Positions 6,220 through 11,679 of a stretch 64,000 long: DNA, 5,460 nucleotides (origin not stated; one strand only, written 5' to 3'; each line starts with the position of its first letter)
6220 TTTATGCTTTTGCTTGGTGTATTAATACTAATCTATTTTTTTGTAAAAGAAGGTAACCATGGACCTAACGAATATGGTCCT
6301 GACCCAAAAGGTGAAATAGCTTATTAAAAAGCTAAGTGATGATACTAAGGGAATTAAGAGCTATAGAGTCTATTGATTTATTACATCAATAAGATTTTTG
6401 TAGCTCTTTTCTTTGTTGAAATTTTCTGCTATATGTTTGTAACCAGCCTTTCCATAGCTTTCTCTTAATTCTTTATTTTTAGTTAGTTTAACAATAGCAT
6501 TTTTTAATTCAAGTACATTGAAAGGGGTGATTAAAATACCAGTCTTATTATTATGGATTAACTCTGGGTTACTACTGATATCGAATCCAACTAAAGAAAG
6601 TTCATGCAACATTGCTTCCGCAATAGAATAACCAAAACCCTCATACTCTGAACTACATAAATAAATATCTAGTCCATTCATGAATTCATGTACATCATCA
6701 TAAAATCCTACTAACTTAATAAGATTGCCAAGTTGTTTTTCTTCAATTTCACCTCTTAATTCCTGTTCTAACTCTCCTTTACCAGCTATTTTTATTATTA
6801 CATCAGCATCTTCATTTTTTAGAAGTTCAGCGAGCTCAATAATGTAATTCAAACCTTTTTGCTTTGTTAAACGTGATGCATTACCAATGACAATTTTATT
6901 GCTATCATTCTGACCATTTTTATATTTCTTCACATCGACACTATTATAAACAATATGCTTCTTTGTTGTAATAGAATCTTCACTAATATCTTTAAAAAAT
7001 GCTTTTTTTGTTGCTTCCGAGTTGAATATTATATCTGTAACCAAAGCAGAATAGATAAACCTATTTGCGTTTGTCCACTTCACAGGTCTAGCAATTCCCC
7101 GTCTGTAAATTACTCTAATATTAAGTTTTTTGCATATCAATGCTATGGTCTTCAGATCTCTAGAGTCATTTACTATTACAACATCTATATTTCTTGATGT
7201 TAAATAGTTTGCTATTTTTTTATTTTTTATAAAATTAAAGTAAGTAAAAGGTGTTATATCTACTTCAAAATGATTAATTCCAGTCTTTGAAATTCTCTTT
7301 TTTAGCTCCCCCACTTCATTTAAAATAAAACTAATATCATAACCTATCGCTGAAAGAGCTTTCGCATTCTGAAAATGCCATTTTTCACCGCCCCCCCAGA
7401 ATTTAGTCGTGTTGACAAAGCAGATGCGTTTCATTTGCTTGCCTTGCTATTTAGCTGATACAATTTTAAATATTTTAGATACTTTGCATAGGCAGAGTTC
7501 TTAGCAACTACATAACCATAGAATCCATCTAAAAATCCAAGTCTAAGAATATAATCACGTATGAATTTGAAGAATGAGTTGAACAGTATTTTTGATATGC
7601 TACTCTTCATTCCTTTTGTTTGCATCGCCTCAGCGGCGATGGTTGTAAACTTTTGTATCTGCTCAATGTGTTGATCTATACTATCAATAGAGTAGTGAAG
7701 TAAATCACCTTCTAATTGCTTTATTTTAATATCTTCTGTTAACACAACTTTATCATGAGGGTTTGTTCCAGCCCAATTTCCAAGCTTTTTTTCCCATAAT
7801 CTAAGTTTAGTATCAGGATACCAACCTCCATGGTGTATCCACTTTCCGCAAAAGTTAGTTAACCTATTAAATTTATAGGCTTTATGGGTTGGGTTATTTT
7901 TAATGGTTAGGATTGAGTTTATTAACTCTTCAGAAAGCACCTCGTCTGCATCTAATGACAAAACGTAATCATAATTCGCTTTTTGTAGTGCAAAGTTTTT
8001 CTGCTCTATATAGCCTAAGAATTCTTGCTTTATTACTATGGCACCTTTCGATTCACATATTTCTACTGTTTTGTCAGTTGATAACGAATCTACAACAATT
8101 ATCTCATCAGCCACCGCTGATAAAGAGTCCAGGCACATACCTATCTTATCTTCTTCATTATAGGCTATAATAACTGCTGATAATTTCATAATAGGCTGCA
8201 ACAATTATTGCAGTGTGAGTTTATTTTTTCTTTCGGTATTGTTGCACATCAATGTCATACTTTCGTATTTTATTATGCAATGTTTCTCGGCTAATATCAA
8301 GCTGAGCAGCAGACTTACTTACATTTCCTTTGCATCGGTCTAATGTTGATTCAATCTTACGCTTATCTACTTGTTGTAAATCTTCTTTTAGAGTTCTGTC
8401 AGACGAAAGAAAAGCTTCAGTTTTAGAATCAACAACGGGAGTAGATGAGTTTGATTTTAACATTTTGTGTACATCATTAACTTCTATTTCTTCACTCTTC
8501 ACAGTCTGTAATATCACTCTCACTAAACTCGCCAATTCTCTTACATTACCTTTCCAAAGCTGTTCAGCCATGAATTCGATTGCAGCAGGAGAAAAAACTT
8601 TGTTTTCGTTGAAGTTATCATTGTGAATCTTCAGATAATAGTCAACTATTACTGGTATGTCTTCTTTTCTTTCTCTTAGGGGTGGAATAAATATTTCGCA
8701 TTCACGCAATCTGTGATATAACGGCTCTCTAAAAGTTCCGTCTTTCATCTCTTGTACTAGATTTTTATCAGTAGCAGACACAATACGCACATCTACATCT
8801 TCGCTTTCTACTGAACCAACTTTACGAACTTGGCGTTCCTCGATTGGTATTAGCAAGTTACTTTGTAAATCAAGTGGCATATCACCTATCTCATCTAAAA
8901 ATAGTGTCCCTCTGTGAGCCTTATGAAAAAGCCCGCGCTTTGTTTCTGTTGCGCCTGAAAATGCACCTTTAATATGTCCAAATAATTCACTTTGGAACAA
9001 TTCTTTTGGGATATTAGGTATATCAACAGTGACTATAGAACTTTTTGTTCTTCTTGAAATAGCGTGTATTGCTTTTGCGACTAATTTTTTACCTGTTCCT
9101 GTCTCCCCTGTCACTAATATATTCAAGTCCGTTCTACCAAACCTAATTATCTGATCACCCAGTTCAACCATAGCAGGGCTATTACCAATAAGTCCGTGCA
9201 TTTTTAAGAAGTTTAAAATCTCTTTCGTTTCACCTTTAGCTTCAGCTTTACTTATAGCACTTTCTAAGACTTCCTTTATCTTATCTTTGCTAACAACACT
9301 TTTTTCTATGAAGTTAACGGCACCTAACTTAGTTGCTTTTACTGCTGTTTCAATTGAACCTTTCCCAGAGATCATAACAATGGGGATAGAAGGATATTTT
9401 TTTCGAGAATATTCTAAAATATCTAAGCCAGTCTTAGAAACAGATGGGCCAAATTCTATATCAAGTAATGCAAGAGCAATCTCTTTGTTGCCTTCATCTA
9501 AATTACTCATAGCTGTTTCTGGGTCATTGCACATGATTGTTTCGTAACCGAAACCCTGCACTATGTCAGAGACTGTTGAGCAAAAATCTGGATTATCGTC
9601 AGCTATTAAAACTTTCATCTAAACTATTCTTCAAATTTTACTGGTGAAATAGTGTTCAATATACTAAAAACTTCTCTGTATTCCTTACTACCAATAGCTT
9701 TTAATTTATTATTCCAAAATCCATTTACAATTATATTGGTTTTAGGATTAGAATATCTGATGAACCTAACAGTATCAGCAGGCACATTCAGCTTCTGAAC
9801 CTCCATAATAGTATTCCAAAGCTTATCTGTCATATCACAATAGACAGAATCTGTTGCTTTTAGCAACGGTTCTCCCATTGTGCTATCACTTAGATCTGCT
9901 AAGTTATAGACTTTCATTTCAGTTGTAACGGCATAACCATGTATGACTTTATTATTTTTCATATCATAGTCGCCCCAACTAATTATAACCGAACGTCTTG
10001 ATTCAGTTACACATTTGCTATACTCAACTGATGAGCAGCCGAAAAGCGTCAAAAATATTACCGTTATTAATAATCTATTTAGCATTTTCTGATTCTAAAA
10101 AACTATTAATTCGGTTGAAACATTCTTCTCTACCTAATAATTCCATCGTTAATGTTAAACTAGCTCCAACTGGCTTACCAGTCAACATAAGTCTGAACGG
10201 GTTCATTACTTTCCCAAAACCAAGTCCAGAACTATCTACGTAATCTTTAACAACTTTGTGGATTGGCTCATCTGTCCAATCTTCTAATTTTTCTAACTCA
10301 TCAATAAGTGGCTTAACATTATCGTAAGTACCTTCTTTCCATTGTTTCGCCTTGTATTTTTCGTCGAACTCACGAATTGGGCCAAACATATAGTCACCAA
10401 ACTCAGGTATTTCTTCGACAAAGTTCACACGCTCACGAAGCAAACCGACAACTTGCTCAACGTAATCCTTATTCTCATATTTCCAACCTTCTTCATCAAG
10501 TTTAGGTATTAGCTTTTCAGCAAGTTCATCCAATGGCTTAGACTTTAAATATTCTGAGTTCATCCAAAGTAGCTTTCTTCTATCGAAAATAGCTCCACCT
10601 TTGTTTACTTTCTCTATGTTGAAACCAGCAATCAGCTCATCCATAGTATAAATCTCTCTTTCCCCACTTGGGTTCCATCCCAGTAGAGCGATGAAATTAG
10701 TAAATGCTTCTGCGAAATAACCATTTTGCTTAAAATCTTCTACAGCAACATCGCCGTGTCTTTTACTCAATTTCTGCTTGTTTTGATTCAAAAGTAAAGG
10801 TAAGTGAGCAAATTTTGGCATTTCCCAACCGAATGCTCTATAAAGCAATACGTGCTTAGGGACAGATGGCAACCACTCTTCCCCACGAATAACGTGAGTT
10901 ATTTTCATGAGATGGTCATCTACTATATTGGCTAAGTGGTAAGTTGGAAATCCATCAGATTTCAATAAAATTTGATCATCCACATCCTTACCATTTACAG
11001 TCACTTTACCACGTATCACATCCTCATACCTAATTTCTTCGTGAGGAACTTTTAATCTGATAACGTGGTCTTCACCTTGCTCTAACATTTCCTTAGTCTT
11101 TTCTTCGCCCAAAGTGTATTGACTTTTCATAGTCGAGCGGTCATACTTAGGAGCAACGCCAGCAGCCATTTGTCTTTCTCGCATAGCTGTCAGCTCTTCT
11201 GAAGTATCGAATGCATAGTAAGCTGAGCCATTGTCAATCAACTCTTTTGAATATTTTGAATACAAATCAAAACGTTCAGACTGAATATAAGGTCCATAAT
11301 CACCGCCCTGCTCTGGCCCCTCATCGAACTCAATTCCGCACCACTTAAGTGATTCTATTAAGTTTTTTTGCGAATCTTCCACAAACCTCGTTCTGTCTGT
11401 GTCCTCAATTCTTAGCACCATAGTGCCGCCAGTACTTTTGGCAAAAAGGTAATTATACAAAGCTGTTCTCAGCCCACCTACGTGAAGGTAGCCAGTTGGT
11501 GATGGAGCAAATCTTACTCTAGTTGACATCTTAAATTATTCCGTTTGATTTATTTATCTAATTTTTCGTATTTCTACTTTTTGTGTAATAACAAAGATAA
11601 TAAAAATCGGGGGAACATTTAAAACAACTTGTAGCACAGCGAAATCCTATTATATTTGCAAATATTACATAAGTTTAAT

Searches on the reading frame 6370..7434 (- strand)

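Call 40: search_protein_families(library=pfam, proteins=[window:6370-7434:-], max_evalue=0.00001)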
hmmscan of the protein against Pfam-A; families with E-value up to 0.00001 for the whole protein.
window:6370-7434:- (354 aa): 2 families
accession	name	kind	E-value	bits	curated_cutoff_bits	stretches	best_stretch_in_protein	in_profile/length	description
PF00534.26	Glycos_transf_1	-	2e-32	112.5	26.4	1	174-334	9-172/172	Glycosyl transferases group 1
PF13692.12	Glyco_trans_1_4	-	1.3e-24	87.5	27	1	182-320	3-142/142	Glycosyl transferases group 1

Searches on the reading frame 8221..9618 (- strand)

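Call 40: search_protein_families(library=pfam, proteins=[window:8221-9618:-], max_evalue=0.00001)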
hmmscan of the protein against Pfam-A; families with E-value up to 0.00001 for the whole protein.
window:8221-9618:- (465 aa): 6 families
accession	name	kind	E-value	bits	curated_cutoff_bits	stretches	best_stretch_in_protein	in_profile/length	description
PF00158.32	Sigma54_activat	-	2.9e-59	200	20.2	1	143-309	1-167/168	Sigma-54 interaction domain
PF14532.12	Sigma54_activ_2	-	1.3e-19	71.2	25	1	144-314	1-138/138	Sigma-54 interaction domain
PF25601.1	AAA_lid_14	-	1.4e-15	57.3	27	1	315-393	1-80/87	AAA+ ATPase lid domain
PF00072.30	Response_reg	-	1.2e-14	54.9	30.2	1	3-117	1-109/111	Response regulator receiver domain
PF02954.25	HTH_8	-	4.7e-11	42.7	22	1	414-454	2-42/42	Bacterial regulatory protein, Fis family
PF01078.27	Mg_chelatase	-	6.2e-07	29.5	20.3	1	166-265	24-136/207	Magnesium chelatase, subunit ChlI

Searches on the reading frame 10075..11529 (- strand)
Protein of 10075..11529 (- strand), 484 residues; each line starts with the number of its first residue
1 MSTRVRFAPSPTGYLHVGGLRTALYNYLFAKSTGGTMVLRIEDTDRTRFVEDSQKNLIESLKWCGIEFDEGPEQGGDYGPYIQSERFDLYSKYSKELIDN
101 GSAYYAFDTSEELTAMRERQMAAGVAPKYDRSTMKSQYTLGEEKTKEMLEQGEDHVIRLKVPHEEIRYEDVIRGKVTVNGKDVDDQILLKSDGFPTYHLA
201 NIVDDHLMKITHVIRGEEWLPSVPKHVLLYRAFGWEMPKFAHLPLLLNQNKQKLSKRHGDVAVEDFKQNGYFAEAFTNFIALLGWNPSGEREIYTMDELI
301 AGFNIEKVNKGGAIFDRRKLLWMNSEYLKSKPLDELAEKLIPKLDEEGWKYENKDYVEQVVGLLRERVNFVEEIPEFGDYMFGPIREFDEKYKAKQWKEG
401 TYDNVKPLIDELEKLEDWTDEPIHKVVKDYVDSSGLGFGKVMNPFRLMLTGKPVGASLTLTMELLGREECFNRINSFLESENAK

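Call 40: search_protein_families(library=pfam, proteins=[window:10075-11529:-], max_evalue=0.00001)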
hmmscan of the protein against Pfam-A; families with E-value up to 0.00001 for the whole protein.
window:10075-11529:- (484 aa): 2 families
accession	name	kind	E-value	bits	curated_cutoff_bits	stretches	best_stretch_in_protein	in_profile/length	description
PF00749.27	tRNA-synt_1c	-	5.6e-105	351.1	23.4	1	4-322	3-314/314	tRNA synthetases class I (E and Q), catalytic domain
PF19269.4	Anticodon_2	-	5.9e-34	117.9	23.6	1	335-477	1-140/141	Anticodon binding domain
